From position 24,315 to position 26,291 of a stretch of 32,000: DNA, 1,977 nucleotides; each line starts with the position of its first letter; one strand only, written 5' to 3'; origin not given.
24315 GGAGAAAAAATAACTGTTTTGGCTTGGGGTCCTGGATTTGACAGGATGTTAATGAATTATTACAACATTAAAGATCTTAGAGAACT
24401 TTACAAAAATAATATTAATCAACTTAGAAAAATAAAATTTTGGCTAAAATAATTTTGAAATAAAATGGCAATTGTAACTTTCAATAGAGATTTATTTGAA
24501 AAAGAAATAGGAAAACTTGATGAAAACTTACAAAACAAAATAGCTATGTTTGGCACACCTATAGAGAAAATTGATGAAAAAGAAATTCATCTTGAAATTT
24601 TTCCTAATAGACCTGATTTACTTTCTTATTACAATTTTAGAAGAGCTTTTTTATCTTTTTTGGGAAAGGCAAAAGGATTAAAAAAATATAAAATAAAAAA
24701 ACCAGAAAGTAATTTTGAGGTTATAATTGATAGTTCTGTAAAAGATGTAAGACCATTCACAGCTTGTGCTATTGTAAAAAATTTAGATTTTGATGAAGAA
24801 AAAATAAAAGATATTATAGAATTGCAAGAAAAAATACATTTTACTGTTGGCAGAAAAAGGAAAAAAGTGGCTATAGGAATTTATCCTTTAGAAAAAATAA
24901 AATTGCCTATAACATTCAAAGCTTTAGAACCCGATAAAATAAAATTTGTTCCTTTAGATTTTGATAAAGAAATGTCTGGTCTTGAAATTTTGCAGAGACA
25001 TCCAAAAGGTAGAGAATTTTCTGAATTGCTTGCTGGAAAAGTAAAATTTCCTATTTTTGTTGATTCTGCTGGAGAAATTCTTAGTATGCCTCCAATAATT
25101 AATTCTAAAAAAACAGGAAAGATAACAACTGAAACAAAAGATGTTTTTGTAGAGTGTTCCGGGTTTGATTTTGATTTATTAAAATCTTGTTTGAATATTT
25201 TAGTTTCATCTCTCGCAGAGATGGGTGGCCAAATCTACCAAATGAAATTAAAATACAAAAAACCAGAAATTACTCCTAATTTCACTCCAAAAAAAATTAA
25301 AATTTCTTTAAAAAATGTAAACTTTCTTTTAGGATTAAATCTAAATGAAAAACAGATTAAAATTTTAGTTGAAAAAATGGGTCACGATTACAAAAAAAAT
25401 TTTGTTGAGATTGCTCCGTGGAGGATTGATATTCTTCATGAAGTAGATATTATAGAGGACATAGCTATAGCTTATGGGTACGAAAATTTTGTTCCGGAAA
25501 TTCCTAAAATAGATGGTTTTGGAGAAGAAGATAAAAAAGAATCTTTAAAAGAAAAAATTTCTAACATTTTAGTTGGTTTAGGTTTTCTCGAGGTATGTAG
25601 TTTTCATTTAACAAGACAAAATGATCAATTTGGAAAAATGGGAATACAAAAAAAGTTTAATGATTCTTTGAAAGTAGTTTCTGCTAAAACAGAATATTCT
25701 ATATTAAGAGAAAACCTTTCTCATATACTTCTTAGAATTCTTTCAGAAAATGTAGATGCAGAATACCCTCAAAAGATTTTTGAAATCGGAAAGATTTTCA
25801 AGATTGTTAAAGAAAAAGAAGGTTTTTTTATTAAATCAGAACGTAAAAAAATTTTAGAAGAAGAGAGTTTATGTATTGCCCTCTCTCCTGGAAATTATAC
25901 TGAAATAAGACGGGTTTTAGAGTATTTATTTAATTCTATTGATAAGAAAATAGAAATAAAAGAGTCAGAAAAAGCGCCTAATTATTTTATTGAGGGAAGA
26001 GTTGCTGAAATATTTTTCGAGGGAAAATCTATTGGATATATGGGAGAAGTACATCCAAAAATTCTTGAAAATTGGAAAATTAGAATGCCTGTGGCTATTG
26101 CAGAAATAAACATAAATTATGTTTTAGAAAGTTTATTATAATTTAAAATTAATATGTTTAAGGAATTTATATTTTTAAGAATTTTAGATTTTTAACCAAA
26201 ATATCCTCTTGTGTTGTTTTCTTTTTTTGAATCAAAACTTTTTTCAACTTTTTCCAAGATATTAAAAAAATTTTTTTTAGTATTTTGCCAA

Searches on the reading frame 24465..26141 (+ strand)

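Call 51: search_protein_families(library=pfam, max_evalue=0.001, proteins=[window:24465-26141:+])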
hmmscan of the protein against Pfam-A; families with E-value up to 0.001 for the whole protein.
window:24465-26141:+ (558 aa): 3 families
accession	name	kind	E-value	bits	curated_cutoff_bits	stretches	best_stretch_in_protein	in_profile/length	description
PF17759.6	tRNA_synthFbeta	-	3.4e-31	108.8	22.4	1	347-550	6-214/214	Phenylalanyl tRNA synthetase beta chain CLM domain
PF03484.21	B5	-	1e-16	61.3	28.6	1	278-339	1-67/67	tRNA synthetase B5 domain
PF03483.22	B3_4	-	3.1e-05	24.1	29.3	1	114-235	35-128/174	B3/4 domain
